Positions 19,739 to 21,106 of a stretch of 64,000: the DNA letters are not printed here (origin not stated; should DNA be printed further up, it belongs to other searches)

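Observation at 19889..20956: PRTase-HAD fusion protein inside a glycan locus: candidate glycan phosphoribosyltransferase/phosphatase (ribofuranose-installing module)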

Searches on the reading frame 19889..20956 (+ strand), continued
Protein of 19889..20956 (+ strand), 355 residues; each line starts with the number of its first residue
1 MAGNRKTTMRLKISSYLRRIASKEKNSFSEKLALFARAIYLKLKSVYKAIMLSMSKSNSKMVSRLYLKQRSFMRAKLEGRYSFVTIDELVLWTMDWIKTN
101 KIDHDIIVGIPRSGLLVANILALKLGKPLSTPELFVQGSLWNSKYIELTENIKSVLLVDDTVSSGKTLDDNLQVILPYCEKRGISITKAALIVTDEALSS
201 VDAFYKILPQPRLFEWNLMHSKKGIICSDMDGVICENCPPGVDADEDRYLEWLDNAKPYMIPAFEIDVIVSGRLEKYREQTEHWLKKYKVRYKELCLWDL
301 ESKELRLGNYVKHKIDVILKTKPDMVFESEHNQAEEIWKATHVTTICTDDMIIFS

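Call 25: find_encoding_contigs(protein=P0058, flank=10000, max_places=1)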
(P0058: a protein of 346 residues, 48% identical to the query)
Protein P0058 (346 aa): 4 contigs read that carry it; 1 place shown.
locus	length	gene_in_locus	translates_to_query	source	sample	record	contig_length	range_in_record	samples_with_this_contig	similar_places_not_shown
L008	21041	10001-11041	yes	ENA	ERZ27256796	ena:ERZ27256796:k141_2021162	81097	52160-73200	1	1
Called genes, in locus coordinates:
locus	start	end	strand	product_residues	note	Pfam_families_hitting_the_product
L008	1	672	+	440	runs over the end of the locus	PF02874:ATP-synt_ab_N, PF00006:ATP-synt_ab, PF18269:T3SS_ATPase_C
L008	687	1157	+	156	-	PF02050:FliJ, PF16789:YscO-like (weak)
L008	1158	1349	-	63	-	PF00830:Ribosomal_L28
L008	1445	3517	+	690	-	PF17191:RecG_wedge, PF01336:tRNA_anti-codon (weak), PF00270:DEAD, PF04851:ResIII, PF00271:Helicase_C, PF19833:RecG_dom3_C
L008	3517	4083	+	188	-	PF03602:Cons_hypoth95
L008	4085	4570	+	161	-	PF01467:CTP_transf_like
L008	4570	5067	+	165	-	-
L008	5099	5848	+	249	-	PF01138:RNase_PH, PF03725:RNase_PH_C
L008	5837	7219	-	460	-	-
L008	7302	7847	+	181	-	PF01047:MarR (weak), PF13412:HTH_24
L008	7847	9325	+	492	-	PF01943:Polysacc_synt, PF13440:Polysacc_synt_3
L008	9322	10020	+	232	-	PF13489:Methyltransf_23, PF05175:MTS (weak), PF07021:MetW, PF13847:Methyltransf_31, PF08241:Methyltransf_11, PF08242:Methyltransf_12, PF13649:Methyltransf_25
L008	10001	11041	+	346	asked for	PF00156:Pribosyltran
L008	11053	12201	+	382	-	PF13439:Glyco_transf_4, PF13579:Glyco_trans_4_4, PF20706:GT4-conflict, PF00534:Glycos_transf_1, PF13692:Glyco_trans_1_4, PF13524:Glyco_trans_1_2 (weak)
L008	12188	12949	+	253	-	-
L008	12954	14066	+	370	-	PF00155:Aminotran_1_2, PF01041:DegT_DnrJ_EryC1, PF00266:Aminotran_5, PF01053:Cys_Met_Meta_PP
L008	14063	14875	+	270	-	PF00456:Transketolase_N, PF13292:DXP_synthase_N, PF00676:E1_dh (weak)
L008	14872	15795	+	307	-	PF02779:Transket_pyr, PF02780:Transketolase_C, PF17147:PFOR_II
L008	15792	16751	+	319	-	PF00535:Glycos_transf_2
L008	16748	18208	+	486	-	PF01943:Polysacc_synt, PF13440:Polysacc_synt_3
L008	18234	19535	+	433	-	PF02558:ApbA (weak), PF03721:UDPG_MGDP_dh_N, PF00984:UDPG_MGDP_dh, PF03720:UDPG_MGDP_dh_C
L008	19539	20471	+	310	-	PF01073:3Beta_HSD, PF01370:Epimerase, PF04321:RmlD_sub_bind, PF07993:NAD_binding_4 (faint), PF16363:GDP_Man_Dehyd, PF02719:Polysacc_synt_2 (weak)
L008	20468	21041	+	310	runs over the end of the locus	PF00535:Glycos_transf_2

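Call 31: find_encoding_contigs(protein=P0035, flank=10000, max_places=1)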
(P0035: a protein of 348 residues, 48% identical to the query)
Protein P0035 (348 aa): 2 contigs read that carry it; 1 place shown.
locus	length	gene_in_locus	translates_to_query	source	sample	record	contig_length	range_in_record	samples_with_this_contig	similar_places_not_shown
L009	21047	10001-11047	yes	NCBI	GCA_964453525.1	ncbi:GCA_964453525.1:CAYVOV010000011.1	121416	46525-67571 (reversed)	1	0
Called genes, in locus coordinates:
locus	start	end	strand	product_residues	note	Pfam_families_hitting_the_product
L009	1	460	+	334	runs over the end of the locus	PF01073:3Beta_HSD, PF01370:Epimerase, PF02719:Polysacc_synt_2, PF04321:RmlD_sub_bind, PF13460:NAD_binding_10 (weak), PF16363:GDP_Man_Dehyd, PF07993:NAD_binding_4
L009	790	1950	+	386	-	PF13439:Glyco_transf_4, PF00534:Glycos_transf_1, PF13692:Glyco_trans_1_4, PF13524:Glyco_trans_1_2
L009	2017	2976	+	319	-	-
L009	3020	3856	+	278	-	PF02475:TRM5-TYW2_MTfase (weak), PF05575:V_cholerae_RfbT, PF05050:Methyltransf_21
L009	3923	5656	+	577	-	PF13537:GATase_7 (faint), PF00733:Asn_synthase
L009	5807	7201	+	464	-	-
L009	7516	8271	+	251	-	PF01209:Ubie_methyltran, PF08003:Methyltransf_9 (weak), PF13489:Methyltransf_23, PF02353:CMAS, PF13847:Methyltransf_31, PF08241:Methyltransf_11, PF08242:Methyltransf_12, PF13649:Methyltransf_25, +2 more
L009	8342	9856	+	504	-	PF01943:Polysacc_synt, PF13440:Polysacc_synt_3, PF01554:MatE (weak)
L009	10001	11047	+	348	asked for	PF00156:Pribosyltran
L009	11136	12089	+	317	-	PF04321:RmlD_sub_bind, PF05368:NmrA, PF01073:3Beta_HSD, PF01370:Epimerase, PF02719:Polysacc_synt_2, PF07993:NAD_binding_4, PF13460:NAD_binding_10, PF16363:GDP_Man_Dehyd, +1 more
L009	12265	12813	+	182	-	PF01202:SKI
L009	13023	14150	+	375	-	PF13439:Glyco_transf_4, PF13579:Glyco_trans_4_4, PF00534:Glycos_transf_1, PF13692:Glyco_trans_1_4, PF13524:Glyco_trans_1_2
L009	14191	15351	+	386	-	-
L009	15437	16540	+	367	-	PF02350:Epimerase_2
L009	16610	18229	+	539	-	PF01408:GFO_IDH_MocA, PF22725:GFO_IDH_MocA_C3, PF02894:GFO_IDH_MocA_C, PF25084:LbH_EIF2B (weak), PF25087:GMPPB_C (weak), PF00132:Hexapep, PF14602:Hexapep_2 (weak)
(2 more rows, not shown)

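Call 32: find_encoding_contigs(protein=P0041, flank=10000, max_places=1)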
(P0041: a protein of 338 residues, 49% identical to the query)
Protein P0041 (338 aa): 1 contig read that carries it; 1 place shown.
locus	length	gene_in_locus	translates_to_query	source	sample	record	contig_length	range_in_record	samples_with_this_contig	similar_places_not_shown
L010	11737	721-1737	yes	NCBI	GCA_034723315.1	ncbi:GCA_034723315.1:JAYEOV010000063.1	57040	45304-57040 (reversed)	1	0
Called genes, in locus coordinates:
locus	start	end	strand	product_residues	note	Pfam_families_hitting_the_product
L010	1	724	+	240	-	PF13489:Methyltransf_23, PF02353:CMAS (weak), PF07021:MetW, PF13847:Methyltransf_31, PF08241:Methyltransf_11, PF08242:Methyltransf_12, PF13649:Methyltransf_25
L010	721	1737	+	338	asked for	PF00156:Pribosyltran (weak)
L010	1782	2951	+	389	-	PF13439:Glyco_transf_4, PF13579:Glyco_trans_4_4, PF20706:GT4-conflict, PF00534:Glycos_transf_1, PF13692:Glyco_trans_1_4, PF13524:Glyco_trans_1_2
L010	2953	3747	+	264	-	PF01209:Ubie_methyltran, PF08003:Methyltransf_9, PF02353:CMAS (weak), PF13489:Methyltransf_23, PF13649:Methyltransf_25, PF13847:Methyltransf_31, PF08241:Methyltransf_11, PF08242:Methyltransf_12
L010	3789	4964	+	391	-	PF13439:Glyco_transf_4, PF13579:Glyco_trans_4_4 (faint), PF00534:Glycos_transf_1, PF13692:Glyco_trans_1_4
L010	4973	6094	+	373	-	PF13439:Glyco_transf_4, PF13579:Glyco_trans_4_4, PF00534:Glycos_transf_1, PF13692:Glyco_trans_1_4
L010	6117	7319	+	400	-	PF01075:Glyco_transf_9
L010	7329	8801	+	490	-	-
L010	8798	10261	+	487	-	-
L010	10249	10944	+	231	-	PF00535:Glycos_transf_2, PF10111:Glyco_tranf_2_2 (weak)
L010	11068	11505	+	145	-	PF08241:Methyltransf_11, PF13489:Methyltransf_23, PF08242:Methyltransf_12 (faint)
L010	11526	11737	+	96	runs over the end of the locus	PF07578:LAB_N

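Call 45: find_related_loci(query=A1, collection=genome_contigs, flank=8000)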
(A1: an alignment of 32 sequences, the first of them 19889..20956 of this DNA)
Query A1 (355 aa) in genome_contigs; peptide patterns used: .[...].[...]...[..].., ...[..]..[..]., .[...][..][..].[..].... (x = any residue, [..] = any of these).
599 stretches matched a pattern (row limit reached: there are more); 535 encode a relative of the query (tblastn E <= 1e-3); the best 80 are kept; 80 distinct loci.
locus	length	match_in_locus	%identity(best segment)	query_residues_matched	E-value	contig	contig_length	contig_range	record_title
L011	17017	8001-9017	48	8-355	8e-114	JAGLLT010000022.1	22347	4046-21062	MAG: Candidatus Omnitrophota bacterium isolate RS_5_28 ROV157_5.bin.28.fa_22, whole genome shotgun sequence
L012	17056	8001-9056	47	1-355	1e-111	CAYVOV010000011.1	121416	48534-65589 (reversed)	MAG TPA_asm: uncultured Dehalococcoidales bacterium isolate binchicken_co178_22 genome assembly, contig: NODE_287_length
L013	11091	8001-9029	47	9-355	2e-100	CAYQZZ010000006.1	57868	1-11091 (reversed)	MAG TPA_asm: uncultured Dehalococcoidaceae bacterium isolate binchicken_co103_286 genome assembly, contig: NODE_366_leng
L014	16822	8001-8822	54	79-354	2e-100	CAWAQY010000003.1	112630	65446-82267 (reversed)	MAG: uncultured Chloroflexia bacterium isolate MFD02809.bin.2.211 genome assembly, contig: contig_138649, whole genome s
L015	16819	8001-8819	51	79-354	4e-95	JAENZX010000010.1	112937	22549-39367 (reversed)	MAG: Thermincola ferriacetica isolate BM5_bin.18 BM5_bin18_NODE_80_length_112937_cov_9.142804, whole genome shotgun sequ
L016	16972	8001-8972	44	11-355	5e-94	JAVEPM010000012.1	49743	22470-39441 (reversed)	MAG: Methanolobus sp. isolate BF_dRep_2 scaffold_1154_c1_biofilm_2017, whole genome shotgun sequence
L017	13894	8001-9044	41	9-355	1e-93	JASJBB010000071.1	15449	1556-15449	MAG: Woeseiaceae bacterium isolate MO_071.B18 MO_071.c_705, whole genome shotgun sequence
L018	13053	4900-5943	43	9-355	1e-97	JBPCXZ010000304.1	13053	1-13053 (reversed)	MAG: Woeseiaceae bacterium isolate MAG_seacave_70 S1Ck127_11012580, whole genome shotgun sequence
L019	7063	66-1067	44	25-355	5e-90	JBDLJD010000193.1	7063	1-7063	MAG: Thermodesulfobacteriota bacterium isolate MAG075 MAG075_193, whole genome shotgun sequence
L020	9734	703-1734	48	3-355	5e-113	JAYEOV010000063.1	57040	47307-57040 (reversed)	MAG: Candidatus Omnitrophota bacterium isolate MAG020 MAG020_63, whole genome shotgun sequence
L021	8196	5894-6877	41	24-355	5e-82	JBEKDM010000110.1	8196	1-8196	MAG: Methanomassiliicoccales archaeon isolate SPRUCE 183 SPRUCE_183_111, whole genome shotgun sequence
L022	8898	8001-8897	46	9-311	2e-81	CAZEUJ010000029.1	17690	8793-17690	MAG TPA_asm: uncultured Dehalococcoidaceae bacterium isolate binchicken_co33_232 genome assembly, contig: NODE_3446_leng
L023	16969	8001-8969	41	19-351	2e-75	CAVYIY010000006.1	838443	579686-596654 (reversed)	MAG: Methanomassiliicoccaceae archaeon isolate MFD01299.bin.2.50 genome assembly, contig: contig_1889, whole genome shot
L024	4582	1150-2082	39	43-354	3e-74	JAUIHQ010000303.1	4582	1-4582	MAG: bacterium isolate Co_bin.216 NODE_109103_length_4582_cov_0.914029, whole genome shotgun sequence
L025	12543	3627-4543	43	49-355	3e-68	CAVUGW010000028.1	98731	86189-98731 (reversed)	MAG: Methanomassiliicoccaceae archaeon isolate MFD02138.bin.2.5 genome assembly, contig: contig_35301, whole genome shot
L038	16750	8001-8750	39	103-348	1e-47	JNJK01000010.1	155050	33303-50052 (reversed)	Lachnospiraceae bacterium MC2017 T350DRAFT_scaffold00009.9_C, whole genome shotgun sequence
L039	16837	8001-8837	35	80-354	6e-48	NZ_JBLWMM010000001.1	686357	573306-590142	Halorubrum sp. DTA46 DTA46_ctg01, whole genome shotgun sequence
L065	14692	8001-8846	35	82-355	1e-44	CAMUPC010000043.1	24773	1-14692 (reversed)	MAG TPA_asm: uncultured Eubacterium sp. isolate SRR14038236_bin.36_metawrap_v1.3_MAG genome assembly, contig: NODE.3176_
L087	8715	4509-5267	35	103-351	4e-44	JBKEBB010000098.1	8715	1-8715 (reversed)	MAG: Bacteroidales bacterium isolate VLC_083 k121_11211000, whole genome shotgun sequence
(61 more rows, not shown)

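Call 55: search_dna_similar(query=window:19889-20956:+, collection=plasmids, mode=protein, max_evalue=0.00001, max_rows=25)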
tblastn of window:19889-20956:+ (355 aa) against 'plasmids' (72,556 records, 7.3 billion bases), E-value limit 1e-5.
Records with a match: 41; places in all: 42; records where one place covers at least 80% of the query: 1.
Best place of each record, by identity: <60% 41.
By first word of the organism name: Rhizobium 26; Sinorhizobium 7; Paracoccus 4; Bosea 1; Allorhizobium 1; Novosphingobium 1; Rhodobacter 1.
By predicted mobility (MOB-suite, as given by PLSDB): conjugative 19; non-mobilizable 18; mobilizable 4.
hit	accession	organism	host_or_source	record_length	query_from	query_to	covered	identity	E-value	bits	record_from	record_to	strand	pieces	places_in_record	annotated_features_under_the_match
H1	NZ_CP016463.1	Bosea sp. RAC05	Microbial isolate,Algal phycosphere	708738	67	350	80%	31.5%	8e-35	142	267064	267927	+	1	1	phosphoribosyltransferase family protein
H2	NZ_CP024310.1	Sinorhizobium fredii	Phaseolus vulgaris,cell culture,plant ...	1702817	103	355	71%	33.5%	2e-36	147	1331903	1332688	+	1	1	record has no annotation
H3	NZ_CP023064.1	Sinorhizobium sp. CCBAU 05631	G.max,nodule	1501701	103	355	71%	33.5%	3e-36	147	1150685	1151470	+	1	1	record has no annotation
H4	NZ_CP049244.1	Allorhizobium pseudoryzae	cell culture,soil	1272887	103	354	71%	33.6%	2e-29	127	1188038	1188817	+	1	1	none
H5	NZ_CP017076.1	Novosphingobium resinovorum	single cell,soil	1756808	96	339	69%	34.5%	2e-31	132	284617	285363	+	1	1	none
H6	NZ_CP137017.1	Sinorhizobium fredii GR64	Phaseolus vulgaris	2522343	103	355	71%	32.7%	3e-35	143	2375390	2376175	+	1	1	record has no annotation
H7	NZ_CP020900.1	Rhizobium phaseoli Brasil 5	Phaseolus vulgaris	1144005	82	349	75%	30.7%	1e-31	133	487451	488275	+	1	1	record has no annotation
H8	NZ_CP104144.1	Rhizobium sullae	Sulla coronaria,cell culture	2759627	103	352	70%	32.8%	2e-33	138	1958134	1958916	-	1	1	record has no annotation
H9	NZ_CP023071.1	Sinorhizobium fredii CCBAU 83666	G.max,nodule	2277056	103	355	71%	32.3%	5e-35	143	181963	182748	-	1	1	record has no annotation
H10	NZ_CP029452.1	Sinorhizobium fredii CCBAU 25509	Glycine soja,cell culture,plant root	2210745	103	355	71%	32.3%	6e-35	142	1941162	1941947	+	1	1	record has no annotation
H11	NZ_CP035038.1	Sinorhizobium fredii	single cell,soil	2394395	103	355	71%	32.3%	6e-35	142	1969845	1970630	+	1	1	none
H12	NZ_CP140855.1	Rhizobium beringeri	Trifolium pratense,whole organism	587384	77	349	77%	29.9%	2e-32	135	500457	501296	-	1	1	phosphoribosyltransferase family protein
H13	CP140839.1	Rhizobium beringeri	Trifolium pratense,whole organism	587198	77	349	77%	29.9%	2e-32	135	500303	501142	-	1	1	phosphoribosyltransferase family protein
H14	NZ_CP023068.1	Sinorhizobium sojae CCBAU 05684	G.max,nodule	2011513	103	349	70%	33.1%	2e-35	144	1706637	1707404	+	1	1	record has no annotation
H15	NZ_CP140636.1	Rhizobium indigoferae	Indigofera amblyantha,Pure culture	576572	80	349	76%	30.2%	2e-33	138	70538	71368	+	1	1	phosphoribosyltransferase family protein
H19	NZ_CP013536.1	Rhizobium phaseoli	Phaseolus vulgaris,Whole ...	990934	82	349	75%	30.1%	6e-32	134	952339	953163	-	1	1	phosphoribosyltransferase family protein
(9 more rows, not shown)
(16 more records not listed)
